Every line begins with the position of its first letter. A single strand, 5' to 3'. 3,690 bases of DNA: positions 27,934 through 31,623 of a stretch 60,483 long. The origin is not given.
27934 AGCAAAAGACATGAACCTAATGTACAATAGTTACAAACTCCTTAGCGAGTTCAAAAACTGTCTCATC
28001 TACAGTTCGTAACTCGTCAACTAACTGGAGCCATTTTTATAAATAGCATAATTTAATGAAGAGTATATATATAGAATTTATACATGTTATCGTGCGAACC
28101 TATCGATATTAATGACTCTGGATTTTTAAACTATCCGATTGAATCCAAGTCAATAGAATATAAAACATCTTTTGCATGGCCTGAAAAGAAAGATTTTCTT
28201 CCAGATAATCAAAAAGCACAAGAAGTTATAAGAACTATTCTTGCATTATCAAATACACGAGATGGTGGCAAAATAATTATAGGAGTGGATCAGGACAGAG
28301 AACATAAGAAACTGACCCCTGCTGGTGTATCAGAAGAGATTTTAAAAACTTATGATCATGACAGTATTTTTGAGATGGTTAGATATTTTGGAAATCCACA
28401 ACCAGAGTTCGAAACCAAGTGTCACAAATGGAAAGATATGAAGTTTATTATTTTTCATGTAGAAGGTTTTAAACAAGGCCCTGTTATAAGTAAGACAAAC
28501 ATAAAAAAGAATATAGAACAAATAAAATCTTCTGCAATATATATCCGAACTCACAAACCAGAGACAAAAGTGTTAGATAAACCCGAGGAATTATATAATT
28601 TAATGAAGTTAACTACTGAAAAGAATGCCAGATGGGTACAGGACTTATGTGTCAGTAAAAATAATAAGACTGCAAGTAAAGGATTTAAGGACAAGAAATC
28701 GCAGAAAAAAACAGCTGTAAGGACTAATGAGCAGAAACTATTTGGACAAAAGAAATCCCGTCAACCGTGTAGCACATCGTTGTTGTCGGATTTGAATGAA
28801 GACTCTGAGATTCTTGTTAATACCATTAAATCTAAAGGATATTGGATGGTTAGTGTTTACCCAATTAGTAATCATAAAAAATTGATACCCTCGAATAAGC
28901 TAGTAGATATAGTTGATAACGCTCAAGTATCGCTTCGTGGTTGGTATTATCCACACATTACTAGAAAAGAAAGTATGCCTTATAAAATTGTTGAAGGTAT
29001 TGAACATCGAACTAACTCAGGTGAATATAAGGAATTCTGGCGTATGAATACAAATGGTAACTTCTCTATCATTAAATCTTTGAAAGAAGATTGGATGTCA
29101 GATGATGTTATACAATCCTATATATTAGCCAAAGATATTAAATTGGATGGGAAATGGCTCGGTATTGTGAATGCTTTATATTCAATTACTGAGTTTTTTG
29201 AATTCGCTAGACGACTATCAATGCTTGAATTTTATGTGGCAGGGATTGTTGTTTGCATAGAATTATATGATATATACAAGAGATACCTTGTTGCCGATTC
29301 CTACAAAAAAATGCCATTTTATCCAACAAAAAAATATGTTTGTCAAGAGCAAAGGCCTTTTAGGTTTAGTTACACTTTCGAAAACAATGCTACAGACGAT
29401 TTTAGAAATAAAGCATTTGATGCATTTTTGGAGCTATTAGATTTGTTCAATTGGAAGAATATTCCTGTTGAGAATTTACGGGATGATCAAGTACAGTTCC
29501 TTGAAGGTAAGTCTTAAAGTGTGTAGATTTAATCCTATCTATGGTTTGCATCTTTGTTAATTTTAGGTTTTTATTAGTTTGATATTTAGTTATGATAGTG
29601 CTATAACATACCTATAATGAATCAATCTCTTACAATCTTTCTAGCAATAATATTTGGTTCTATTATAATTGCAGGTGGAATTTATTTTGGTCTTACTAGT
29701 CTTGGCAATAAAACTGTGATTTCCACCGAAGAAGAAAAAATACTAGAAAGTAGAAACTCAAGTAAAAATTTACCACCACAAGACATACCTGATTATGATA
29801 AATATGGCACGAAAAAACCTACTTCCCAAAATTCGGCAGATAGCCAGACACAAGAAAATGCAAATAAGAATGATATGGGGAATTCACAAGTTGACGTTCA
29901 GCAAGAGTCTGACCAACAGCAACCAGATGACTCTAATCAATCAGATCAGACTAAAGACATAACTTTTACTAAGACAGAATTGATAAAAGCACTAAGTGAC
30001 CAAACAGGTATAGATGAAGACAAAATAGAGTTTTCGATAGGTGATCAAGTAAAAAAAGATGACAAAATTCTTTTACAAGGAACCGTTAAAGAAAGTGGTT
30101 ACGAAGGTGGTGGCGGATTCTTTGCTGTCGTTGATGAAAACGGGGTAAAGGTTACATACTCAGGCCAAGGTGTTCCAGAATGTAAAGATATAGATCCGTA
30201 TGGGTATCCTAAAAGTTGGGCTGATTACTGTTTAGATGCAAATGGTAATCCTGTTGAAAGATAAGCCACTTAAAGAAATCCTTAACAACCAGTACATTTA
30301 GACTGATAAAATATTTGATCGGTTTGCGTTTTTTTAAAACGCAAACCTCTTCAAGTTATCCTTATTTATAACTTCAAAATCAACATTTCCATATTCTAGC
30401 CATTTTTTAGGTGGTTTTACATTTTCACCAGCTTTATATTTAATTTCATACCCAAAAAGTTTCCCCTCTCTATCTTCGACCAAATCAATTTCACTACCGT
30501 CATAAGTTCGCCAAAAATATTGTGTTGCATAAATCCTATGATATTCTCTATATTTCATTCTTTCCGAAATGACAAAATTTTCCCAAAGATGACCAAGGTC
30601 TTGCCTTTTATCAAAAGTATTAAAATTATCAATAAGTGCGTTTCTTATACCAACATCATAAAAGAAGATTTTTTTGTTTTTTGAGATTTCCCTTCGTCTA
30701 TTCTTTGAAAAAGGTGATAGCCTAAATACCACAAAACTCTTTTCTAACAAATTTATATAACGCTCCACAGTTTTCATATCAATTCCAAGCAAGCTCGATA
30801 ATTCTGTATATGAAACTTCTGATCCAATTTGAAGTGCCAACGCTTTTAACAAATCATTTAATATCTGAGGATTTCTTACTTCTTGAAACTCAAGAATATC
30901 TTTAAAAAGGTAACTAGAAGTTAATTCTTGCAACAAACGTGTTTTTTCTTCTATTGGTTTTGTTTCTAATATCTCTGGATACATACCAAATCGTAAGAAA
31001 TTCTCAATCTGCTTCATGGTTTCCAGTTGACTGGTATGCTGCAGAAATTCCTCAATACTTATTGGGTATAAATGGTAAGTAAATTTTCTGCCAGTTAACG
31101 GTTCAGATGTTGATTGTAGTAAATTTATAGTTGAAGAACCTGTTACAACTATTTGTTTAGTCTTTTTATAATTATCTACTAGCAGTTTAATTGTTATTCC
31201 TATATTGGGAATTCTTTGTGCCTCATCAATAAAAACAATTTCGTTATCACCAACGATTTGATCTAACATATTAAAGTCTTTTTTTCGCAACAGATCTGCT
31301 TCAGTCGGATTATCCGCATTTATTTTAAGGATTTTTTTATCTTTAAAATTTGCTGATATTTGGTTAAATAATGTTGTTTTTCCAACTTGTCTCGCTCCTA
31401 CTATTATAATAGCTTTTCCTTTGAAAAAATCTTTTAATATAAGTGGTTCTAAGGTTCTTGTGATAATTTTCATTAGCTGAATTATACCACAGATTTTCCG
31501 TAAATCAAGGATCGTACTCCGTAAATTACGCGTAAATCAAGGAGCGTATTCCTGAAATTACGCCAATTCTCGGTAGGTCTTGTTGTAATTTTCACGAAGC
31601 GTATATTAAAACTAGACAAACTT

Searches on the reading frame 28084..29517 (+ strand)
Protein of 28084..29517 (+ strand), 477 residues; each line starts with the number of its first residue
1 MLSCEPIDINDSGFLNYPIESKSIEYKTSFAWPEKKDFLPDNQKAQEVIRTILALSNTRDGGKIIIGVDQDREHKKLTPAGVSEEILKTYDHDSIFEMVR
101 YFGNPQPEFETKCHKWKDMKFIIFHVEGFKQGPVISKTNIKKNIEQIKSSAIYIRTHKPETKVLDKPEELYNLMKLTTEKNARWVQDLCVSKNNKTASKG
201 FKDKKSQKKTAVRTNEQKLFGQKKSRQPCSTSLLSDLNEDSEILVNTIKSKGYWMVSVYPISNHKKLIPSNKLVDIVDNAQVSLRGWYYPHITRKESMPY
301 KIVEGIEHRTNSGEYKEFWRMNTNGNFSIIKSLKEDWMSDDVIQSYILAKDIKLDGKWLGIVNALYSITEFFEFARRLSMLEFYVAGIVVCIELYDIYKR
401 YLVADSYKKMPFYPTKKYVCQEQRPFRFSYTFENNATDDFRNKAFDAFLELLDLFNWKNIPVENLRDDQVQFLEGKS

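Call 16: search_protein_families(library=pfam, proteins=[window:28084-29517:+], max_evalue=0.001)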
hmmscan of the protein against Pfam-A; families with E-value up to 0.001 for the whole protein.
window:28084-29517:+ (477 aa): 1 family
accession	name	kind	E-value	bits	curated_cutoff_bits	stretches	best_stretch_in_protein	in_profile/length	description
PF04326.19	SLFN_AlbA_2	-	7.6e-11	43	25.3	1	20-158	1-112/118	Schlafen, AlbA_2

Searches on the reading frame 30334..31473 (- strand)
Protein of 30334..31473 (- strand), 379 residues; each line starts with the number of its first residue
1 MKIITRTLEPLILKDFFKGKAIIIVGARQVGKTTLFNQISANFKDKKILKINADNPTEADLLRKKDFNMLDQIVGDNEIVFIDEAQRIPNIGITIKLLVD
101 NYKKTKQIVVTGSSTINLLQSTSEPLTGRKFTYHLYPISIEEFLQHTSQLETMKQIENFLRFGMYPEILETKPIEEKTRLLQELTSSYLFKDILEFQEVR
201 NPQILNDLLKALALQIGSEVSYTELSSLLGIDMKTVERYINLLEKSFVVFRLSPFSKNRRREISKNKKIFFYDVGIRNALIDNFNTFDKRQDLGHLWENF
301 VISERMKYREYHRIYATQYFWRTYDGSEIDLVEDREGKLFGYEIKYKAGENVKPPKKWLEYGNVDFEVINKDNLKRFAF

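Call 16: search_protein_families(library=pfam, proteins=[window:30334-31473:-], max_evalue=0.001)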
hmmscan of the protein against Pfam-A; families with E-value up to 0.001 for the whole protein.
window:30334-31473:- (379 aa): 6 families
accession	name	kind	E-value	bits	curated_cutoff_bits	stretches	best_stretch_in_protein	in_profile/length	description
PF13635.12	DUF4143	-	2.5e-43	148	28.1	1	191-346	2-159/160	Domain of unknown function (DUF4143)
PF13173.12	AAA_14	-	3.2e-31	108.4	27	1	19-144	2-129/129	AAA domain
PF13401.12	AAA_22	-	4.6e-06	27.4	27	0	20-65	6-53/130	AAA domain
PF20720.3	nSTAND3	-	6.2e-05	23.2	27.2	1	20-116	18-114/155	Novel STAND NTPase 3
PF01637.24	ATPase_2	-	0.0001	22.6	33.2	0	21-108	22-112/225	ATPase domain predominantly from Archaea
PF00910.28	RNA_helicase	-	0.00076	20.4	21.5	0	22-90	1-63/105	RNA helicase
